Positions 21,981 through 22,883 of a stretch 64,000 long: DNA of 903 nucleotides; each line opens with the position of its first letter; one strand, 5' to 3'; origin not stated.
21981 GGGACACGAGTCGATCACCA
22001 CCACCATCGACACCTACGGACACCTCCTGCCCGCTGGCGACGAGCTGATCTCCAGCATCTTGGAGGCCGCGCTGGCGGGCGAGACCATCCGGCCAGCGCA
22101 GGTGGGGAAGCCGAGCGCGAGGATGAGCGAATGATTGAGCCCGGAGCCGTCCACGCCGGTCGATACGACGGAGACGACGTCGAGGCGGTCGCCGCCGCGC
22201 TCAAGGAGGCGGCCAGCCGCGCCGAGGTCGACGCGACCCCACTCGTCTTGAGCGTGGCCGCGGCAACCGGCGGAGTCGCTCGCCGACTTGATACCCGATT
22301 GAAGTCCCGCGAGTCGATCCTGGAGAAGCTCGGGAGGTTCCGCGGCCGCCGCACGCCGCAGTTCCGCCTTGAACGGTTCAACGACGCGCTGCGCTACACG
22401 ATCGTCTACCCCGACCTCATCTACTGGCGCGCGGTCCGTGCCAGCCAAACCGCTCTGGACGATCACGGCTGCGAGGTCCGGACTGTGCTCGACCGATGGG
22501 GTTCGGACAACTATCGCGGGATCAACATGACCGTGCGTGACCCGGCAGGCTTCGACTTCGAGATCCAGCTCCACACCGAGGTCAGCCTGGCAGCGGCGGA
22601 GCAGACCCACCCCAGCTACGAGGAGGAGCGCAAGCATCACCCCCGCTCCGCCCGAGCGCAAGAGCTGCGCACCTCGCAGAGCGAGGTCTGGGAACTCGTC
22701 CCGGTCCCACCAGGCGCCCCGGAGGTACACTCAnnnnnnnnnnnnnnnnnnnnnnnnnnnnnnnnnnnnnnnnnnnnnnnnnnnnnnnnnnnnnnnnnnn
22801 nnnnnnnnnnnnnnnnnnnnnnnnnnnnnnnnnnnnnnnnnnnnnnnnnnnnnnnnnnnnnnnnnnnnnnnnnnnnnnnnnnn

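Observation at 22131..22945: RelA/SpoT-fold (toxSAS-like) gene plus overlapping 70-aa ORF co-transcribed with the island integrase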

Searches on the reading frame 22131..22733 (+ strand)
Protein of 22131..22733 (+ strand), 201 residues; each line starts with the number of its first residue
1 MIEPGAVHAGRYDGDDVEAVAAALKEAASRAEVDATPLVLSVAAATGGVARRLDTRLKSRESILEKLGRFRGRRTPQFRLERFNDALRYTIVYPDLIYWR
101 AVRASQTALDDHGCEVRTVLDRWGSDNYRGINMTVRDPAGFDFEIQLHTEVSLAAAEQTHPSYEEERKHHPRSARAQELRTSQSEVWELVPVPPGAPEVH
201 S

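Call 3: search_protein_families(library=pfam, proteins=[window:22131-22733:+], max_evalue=1)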
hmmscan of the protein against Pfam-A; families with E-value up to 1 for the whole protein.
window:22131-22733:+ (201 aa): 2 families
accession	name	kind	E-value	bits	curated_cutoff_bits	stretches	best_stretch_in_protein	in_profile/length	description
PF04607.23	RelA_SpoT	-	0.0023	18.6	27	1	55-166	1-111/113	Region found in RelA / SpoT proteins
PF00676.26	E1_dh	-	0.013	14.9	22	1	13-41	193-221/300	Dehydrogenase E1 component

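Call 5: search_protein_families(library=padloc, proteins=[window:22131-22733:+], max_evalue=1)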
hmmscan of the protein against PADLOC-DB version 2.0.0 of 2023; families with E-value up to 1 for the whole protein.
window:22131-22733:+ (201 aa): 0 families
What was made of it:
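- Tried and rejected: PADLOC on both proteins gave no hit (call 5).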

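Call 6: search_protein_families(library=ncbifam, proteins=[window:22131-22733:+], max_evalue=1)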
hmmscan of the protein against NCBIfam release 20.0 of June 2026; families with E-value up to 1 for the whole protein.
window:22131-22733:+ (201 aa): 5 families
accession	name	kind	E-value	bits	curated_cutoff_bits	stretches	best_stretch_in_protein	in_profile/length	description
NF041399.1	XopAD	subfamily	3.2e-28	97.7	2000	1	14-199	1937-2129/2133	XopAD/skwp family type III secretion system effector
NF006608.0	PRK09169.1-2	subfamily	1.8e-22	78.3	2775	1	14-199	1892-2084/2319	hypothetical protein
NF006607.0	PRK09169.1-1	subfamily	4.5e-17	60.1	4152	2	16-113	2247-2345/2974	hypothetical protein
NF006610.0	PRK09169.1-4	subfamily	1e-08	32.3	4299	1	28-175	2645-2797/3056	hypothetical protein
NF006609.0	PRK09169.1-3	equivalog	2.6e-08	31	4552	1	9-169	2161-2320/2417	hypothetical protein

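Call 7: search_protein_families(library=phrogs, proteins=[window:22131-22733:+], max_evalue=1)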
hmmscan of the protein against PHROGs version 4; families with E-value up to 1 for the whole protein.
window:22131-22733:+ (201 aa): 3 families
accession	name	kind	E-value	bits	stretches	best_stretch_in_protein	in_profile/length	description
phrog_7625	-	head and packaging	2.1e-10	41.1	1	22-173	320-474/504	head morphogenesis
phrog_9255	-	unknown function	0.12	13.1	1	97-154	90-147/202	-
phrog_4012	-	unknown function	0.27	12.4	1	55-164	85-199/211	-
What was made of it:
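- The protein matches the C-terminal domains of XopAD effectors (E 3e-28, call 6) and of MuF head proteins (E 2e-10, call 7).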

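Call 8: search_solved_structures(query=window:22131-22733:+, max_evalue=10, show_alignments=3)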
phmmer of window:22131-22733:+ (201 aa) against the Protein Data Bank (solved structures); distinct sequences matched with E-value up to 10: 6.
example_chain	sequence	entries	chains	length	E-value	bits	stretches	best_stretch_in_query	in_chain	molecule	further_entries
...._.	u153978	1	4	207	4.4e-16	62.5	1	23-198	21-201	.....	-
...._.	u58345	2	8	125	0.036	17.1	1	10-72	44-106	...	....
6ox6_A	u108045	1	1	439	0.06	16.4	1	25-157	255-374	Tas1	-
4hhu_A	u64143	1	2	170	0.52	13.4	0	12-35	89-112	OR280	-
7aft_G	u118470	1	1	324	1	12.4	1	43-88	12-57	Translocation protein SEC62,Translocation protein SEC62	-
7qwx_B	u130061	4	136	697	1.9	11.6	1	75-113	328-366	Major capsid protein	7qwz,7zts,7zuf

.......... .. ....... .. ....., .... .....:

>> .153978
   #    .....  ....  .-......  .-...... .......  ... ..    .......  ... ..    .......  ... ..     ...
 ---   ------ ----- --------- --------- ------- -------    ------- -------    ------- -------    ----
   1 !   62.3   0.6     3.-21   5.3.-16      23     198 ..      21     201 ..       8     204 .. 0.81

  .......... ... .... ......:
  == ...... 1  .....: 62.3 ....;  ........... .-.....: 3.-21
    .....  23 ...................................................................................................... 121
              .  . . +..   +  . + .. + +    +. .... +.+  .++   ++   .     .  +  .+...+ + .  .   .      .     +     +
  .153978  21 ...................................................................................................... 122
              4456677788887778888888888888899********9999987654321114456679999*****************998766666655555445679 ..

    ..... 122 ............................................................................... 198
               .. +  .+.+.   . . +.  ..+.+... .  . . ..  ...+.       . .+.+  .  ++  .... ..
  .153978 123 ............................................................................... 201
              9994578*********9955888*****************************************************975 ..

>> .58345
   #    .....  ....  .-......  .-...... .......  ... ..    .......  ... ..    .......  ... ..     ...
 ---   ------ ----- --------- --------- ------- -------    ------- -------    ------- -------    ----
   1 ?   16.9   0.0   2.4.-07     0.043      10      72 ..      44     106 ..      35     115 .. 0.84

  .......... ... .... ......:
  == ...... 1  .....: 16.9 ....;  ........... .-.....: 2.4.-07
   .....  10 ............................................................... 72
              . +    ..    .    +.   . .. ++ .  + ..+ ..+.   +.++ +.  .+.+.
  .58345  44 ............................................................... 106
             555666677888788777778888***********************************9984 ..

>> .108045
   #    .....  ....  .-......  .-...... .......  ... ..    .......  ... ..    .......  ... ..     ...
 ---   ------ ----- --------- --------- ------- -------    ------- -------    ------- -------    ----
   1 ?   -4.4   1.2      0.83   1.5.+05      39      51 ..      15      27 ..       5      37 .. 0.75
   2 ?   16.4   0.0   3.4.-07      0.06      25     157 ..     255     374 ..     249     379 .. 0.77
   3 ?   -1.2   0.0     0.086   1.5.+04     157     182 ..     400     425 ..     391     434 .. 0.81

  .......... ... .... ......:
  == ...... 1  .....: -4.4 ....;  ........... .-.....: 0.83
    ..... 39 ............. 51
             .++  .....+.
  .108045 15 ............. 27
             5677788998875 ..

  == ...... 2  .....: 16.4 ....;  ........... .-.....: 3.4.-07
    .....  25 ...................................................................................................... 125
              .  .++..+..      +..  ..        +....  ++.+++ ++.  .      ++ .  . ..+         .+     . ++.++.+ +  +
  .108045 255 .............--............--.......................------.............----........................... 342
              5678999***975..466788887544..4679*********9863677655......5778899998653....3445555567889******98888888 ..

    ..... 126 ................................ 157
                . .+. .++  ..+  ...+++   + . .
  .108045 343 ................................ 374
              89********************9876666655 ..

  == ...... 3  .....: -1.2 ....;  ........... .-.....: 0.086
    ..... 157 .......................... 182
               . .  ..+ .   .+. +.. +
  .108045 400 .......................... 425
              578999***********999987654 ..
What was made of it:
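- phmmer to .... SaEAS gives E 4.4e-16, and to Tas1 E 0.06 (call 8). Sequence similarity to FaRel2 and CapRel structures is undetectable (not found at E<=10, call 8).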

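Call 20: find_homologous_proteins(query=window:22131-22733:+)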
Query window:22131-22733:+ (201 aa): 8 proteins with E <= 0.001 among 1785 candidates.
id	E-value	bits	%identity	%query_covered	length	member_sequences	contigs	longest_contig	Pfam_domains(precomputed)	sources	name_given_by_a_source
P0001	1.0e-128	445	100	100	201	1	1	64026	-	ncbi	ncbi:MAG: hypothetical protein QM655_02150 [Nocardioidaceae bacterium]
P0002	1.5e-60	222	55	99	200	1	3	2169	-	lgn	-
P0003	3.1e-55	205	52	99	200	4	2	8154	-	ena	-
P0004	3.5e-53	198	52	99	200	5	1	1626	-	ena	-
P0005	1.7e-48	183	49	99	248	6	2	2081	-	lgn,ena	-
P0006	1.3e-39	154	53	72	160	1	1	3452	-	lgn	-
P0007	2.3e-15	75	40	58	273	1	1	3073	-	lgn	-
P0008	3.0e-15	75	35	86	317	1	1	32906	-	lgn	-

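Call 23: find_encoding_contigs(protein=P0003, flank=8000)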
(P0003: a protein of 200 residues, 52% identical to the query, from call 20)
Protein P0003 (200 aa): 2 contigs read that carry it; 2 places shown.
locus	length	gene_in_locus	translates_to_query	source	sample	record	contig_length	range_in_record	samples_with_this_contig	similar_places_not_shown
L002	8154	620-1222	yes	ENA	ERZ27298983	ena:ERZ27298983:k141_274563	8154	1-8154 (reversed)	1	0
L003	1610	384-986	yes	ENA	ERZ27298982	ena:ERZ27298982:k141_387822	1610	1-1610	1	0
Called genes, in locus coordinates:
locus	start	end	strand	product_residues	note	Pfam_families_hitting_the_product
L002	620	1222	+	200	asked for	-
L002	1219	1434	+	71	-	-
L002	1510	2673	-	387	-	PF09339:HTH_IclR (faint), PF13412:HTH_24 (weak), PF00480:ROK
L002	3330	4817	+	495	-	PF00083:Sugar_tr, PF07690:MFS_1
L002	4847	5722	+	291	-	PF01261:AP_endonuc_2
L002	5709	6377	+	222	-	PF00485:PRK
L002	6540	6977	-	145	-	PF00903:Glyoxalase (weak), PF18029:Glyoxalase_6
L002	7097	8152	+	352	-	?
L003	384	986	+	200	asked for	-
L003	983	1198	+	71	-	-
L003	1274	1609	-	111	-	?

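Call 24: find_encoding_contigs(protein=P0008, flank=8000)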
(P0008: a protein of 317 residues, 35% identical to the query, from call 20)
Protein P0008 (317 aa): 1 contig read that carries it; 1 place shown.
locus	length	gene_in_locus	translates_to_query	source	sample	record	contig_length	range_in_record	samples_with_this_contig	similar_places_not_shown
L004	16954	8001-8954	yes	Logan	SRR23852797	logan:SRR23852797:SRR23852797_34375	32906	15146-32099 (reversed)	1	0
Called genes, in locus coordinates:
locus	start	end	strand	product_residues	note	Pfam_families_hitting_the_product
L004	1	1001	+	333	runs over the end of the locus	PF01734:Patatin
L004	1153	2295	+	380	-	PF00226:DnaJ (weak), PF13428:TPR_14 (faint), PF13432:TPR_16 (faint), PF07719:TPR_2 (faint), PF13181:TPR_8 (faint)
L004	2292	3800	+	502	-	PF00012:HSP70, PF06723:MreB_Mbl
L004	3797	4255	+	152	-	PF01025:GrpE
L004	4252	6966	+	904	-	PF01580:FtsK_SpoIIIE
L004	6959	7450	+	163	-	-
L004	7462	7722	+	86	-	-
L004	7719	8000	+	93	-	-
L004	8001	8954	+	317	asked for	-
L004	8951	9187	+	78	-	-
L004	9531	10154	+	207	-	PF01810:LysE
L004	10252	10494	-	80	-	PF01455:HupF_HypC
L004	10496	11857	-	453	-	PF00374:NiFeSe_Hases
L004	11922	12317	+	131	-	PF01155:HypA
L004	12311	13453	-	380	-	PF02771:Acyl-CoA_dh_N, PF02770:Acyl-CoA_dh_M, PF00441:Acyl-CoA_dh_1, PF08028:Acyl-CoA_dh_2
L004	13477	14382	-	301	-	PF01292:Ni_hydr_CYTB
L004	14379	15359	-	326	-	PF01012:ETF, PF00766:ETF_alpha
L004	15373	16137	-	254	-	PF01012:ETF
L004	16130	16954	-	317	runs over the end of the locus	PF01012:ETF, PF00766:ETF_alpha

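Call 31: find_encoding_contigs(protein=P0002, flank=4000)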
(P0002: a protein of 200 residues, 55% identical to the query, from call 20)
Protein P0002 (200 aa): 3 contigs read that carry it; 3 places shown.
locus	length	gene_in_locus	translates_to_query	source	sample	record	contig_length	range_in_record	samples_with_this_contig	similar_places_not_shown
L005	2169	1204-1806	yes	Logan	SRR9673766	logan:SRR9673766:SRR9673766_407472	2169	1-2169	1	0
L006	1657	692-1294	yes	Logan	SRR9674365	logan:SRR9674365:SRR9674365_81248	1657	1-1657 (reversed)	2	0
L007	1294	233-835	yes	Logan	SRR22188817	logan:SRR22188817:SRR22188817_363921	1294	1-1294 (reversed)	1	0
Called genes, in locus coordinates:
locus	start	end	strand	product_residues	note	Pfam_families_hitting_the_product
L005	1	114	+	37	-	?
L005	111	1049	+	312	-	PF00378:ECH_1, PF16113:ECH_2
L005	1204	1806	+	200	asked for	-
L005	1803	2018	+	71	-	-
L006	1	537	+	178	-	?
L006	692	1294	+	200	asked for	-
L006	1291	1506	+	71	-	-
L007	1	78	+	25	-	?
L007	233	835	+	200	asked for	-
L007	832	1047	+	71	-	-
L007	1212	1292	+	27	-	?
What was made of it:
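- The cassette also occurs in loci without any mobility or secretion genes (L002, L005; calls 23, 31).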

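Call 32: find_encoding_contigs(protein=P0005, flank=4000)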
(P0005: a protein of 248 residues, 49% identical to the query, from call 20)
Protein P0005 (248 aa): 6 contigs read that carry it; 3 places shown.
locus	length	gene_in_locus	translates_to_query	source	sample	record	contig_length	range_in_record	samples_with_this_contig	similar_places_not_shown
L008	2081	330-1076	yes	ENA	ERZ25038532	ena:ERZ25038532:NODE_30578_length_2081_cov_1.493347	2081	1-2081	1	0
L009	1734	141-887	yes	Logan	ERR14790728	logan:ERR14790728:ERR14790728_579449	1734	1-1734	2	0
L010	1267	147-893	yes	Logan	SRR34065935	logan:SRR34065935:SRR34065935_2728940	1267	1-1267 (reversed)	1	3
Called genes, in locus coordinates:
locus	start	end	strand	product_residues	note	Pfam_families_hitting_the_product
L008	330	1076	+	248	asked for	-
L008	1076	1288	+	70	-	-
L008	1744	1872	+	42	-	-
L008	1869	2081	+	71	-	?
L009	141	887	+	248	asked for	-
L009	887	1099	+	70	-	-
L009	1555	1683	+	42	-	-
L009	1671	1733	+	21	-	?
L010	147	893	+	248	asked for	-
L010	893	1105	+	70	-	-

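Call 33: find_encoding_contigs(protein=P0006, flank=4000)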
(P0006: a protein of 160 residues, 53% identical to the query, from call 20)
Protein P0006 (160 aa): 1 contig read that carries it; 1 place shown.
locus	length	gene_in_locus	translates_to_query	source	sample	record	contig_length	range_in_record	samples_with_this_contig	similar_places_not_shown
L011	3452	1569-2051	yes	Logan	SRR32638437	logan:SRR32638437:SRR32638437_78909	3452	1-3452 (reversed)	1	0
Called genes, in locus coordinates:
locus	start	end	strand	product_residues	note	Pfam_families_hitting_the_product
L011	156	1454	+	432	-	PF00589:Phage_integrase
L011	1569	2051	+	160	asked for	-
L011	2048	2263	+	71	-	-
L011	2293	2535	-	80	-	PF12728:HTH_17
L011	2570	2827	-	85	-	-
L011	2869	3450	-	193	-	?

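Call 34: find_encoding_contigs(protein=P0007, flank=4000)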
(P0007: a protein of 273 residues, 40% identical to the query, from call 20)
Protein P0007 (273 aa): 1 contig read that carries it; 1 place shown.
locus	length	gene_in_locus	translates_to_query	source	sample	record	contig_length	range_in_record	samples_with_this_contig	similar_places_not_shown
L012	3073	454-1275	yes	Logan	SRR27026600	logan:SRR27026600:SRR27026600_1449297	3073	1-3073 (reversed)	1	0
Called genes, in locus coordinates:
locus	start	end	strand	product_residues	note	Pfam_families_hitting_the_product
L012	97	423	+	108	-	-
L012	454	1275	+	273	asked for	-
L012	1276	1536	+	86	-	-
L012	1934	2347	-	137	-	PF11855:DUF3375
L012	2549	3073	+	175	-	?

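Call 38: find_related_loci(query=A1, collection=genome_contigs, flank=6000)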
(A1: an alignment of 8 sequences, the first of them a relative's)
Query A1 (201 aa) in genome_contigs; peptide patterns used: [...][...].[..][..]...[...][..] (x = any residue, [..] = any of these).
31 stretches matched a pattern; 14 encode a relative of the query (tblastn E <= 1e-3); 14 distinct loci.
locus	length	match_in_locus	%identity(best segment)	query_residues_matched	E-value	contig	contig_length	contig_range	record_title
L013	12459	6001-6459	43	53-200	5e-27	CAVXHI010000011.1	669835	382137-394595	MAG: uncultured Actinomycetota bacterium isolate MFD02581.bin.2.164 genome assembly, contig: contig_8175, whole genome s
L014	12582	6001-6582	36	12-197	2e-24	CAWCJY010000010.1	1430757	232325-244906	MAG: uncultured Actinomycetota bacterium isolate MFD09603.bin.1.259 genome assembly, contig: contig_8169, whole genome s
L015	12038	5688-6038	42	84-199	2e-21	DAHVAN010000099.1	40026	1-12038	MAG TPA_asm: Actinobacteria bacterium isolate clean1703 k141_431573, whole genome shotgun sequence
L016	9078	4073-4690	36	14-199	5e-20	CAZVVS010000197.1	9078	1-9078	MAG TPA_asm: uncultured Gordonia sp. isolate SRP173033_co1_73 genome assembly, contig: NODE_18610_length_9078_cov_6.4908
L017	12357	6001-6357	42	80-196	2e-19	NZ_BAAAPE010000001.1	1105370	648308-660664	Streptomyces albiaxialis strain JCM 15478 sequence01, whole genome shotgun sequence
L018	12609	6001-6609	34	3-196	5e-19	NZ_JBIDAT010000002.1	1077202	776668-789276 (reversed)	Streptomyces sp. NPDC048172 NPDC048172_372_H1.ctg-0002, whole genome shotgun sequence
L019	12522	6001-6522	37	28-196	7e-19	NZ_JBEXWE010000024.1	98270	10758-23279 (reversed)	Streptomyces sp. NPDC005892 NPDC005892_7_E12.ctg-0024, whole genome shotgun sequence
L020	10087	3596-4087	36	28-186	7e-18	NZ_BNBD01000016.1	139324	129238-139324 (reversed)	Streptomyces mashuensis strain JCM 4059 sequence16, whole genome shotgun sequence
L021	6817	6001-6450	32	53-199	7e-18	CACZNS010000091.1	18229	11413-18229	MAG: uncultured Lachnospiraceae bacterium isolate RUG12780 genome assembly, contig: RUG12780_asm_91, whole genome shotgu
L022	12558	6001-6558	32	15-200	2e-19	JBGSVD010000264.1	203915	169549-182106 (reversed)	MAG: Planctomycetaceae bacterium isolate JTS-AC449 k141_1940481, whole genome shotgun sequence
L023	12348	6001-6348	37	80-196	3e-15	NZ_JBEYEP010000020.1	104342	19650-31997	Streptomyces sp. NPDC007325 NPDC007325_2_G6.ctg-0020, whole genome shotgun sequence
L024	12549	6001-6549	32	32-195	2e-12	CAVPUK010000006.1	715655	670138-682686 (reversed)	MAG: uncultured Actinomycetota bacterium isolate MFD10113.bin.1.15 genome assembly, contig: contig_9272, whole genome sh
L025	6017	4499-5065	28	20-198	3e-12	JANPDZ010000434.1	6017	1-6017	MAG: Acidobacteriota bacterium isolate VAR_78_metabat_320 VAR_78_k141_2222722, whole genome shotgun sequence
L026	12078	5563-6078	26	28-195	4e-11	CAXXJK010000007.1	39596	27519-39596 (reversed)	MAG: Coriobacteriales bacterium isolate 8255fbb1-537d-437b-9469-26891dfb6b17 genome assembly, contig: contig_7, whole ge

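Call 42: predict_structure(alignment_id=A1)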
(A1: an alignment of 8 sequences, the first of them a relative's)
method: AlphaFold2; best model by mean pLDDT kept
length: 201 residues; sequences in the alignment: 8
mean_pLDDT: 85.9   pTM: 0.83
mean pLDDT of the five models: 85.9, 85.3, 84.1, 83.1, 81.9
residues with pLDDT >= 90: 119; 70-90: 49; 50-70: 25; < 50: 8
segments of 3 or more residues with pLDDT < 50: 74-79
pLDDT, mean of each block of 10 residues (from residue 1): 63 73 87 94 97 85 79 52 76 97 97 94 89 92 94 95 91 96 95 77 41
secondary structure, 60 per line:
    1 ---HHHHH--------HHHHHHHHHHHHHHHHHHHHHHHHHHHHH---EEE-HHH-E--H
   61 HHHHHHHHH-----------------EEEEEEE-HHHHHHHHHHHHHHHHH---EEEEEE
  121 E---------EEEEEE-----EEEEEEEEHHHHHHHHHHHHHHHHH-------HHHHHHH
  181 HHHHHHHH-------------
elements in order: H4-8 H17-45 E49-51 H60-69 E87-93 H95-111 E115-121 E131-136 E142-149 H150-166 H174-188
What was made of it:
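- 22131..22736 (+): Stand-alone small alarmone synthetase (SYNTH domain only, 201 aa), the predicted toxin. Proposed catalytic and ATP-binding residues: R56, K58, S62, K66, D85, R88, N132, E144, Q146. AF2 model pLDDT 85.9 (call 42).
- On RSH superfamily, synthetase (SYNTH) domain, Pfam PF04607 RelA_SpoT: AF2 model with pLDDT 85.9 and pTM 0.83 (call 42).
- The AF2 model has pLDDT 85.9 (call 42).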

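Call 46: fold_search(model_id=the predicted structure, library=pdb)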
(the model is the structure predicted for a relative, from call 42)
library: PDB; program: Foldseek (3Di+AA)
matches with E <= 10: 788; with E <= 0.001: 34
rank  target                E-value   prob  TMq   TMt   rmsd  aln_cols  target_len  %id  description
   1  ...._C                2.4e-12  1.00  0.76  0.75   3.0       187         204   31  Structure of an exported small alarmone synthetase from Streptomyces albidoflavus (released 2025-02-05)
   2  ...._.                2.6e-12  1.00  0.74  0.74   3.1       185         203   30  Structure of an exported small alarmone synthetase from Streptomyces albidoflavus (released 2025-02-05)
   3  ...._B                3.7e-12  1.00  0.76  0.75   3.0       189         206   31  Structure of an exported small alarmone synthetase from Streptomyces albidoflavus (released 2025-02-05)
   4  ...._D                1.1e-10  1.00  0.69  0.73   2.5       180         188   27  Structure of an exported small alarmone synthetase from Streptomyces albidoflavus (released 2025-02-05)
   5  6ox6_A                5.7e-07  1.00  0.51  0.53   5.5       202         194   24  Crystal structure of the complex between the Type VI effector Tas1 and its immunity protein (released 2019-09-18)
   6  6fgj_A                4.0e-06  1.00  0.61  0.62   4.2       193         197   15  Crystal structure of the small alarmone synthethase 2 from Staphylococcus aureus (released 2018-02-07)
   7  6ewz_A                4.2e-06  1.00  0.58  0.58   4.9       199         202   16  Crystal structure of RelP (SAS2) from Staphylococcus aureus bound to AMPCPP and GTP in the pre-catalytic state (released 2018-01-24)
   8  6ex0_B                4.8e-06  1.00  0.57  0.58   5.5       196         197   16  Crystal structure of RelP (SAS2) from Staphylococcus aureus bound to pppGpp in the post-catalytic state (released 2018-01-24)
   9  6fgx_A                8.9e-06  1.00  0.56  0.58   4.5       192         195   17  Crystal structure of the small alarmone synthethase 2 from Staphylococcus aureus bound to AMPCPP (released 2018-02-07)
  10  6fgk_D                1.1e-05  1.00  0.54  0.58   4.1       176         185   19  Crystal structure of the small alarmone synthethase 2 from Bacillus subtilis (released 2018-02-07)
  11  3l9d_B                1.5e-05  1.00  0.52  0.54   5.3       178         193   16  The Crystal Structure of smu.1046c from Streptococcus mutans UA159 (released 2011-01-12)
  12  6fgk_A                2.0e-05  1.00  0.55  0.59   4.0       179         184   20  Crystal structure of the small alarmone synthethase 2 from Bacillus subtilis (released 2018-02-07)
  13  5ded_B                2.2e-05  1.00  0.48  0.50   6.1       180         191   17  Crystal structure of the small alarmone synthethase 1 from Bacillus subtilis bound to its product pppGpp (released 2015-10-28)
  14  5ded_C                2.4e-05  1.00  0.49  0.51   6.0       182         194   16  Crystal structure of the small alarmone synthethase 1 from Bacillus subtilis bound to its product pppGpp (released 2015-10-28)
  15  6fgj_B                2.5e-05  1.00  0.57  0.58   4.5       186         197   16  Crystal structure of the small alarmone synthethase 2 from Staphylococcus aureus (released 2018-02-07)
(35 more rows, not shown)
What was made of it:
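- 22131..22736 (+): Foldseek to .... gives TM 0.76, E 2e-12 (call 46).
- On RSH superfamily, synthetase (SYNTH) domain, Pfam PF04607 RelA_SpoT: The top 34 Foldseek PDB hits (E<=1e-3) are all RSH synthetases: SaEAS, Tas1, RelP, RelQ and FaRel2; Rel appears just below that cut-off (call 46).
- Foldseek ranks SaEAS first (TM 0.76), then Tas1, then RelP/RelQ (call 46). It shares the fold and catalytic residues with RelP and RelQ (call 46). RelP and RelQ are much more distant (15-20% identity, TM 0.5-0.6) than the toxin clade (call 46).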
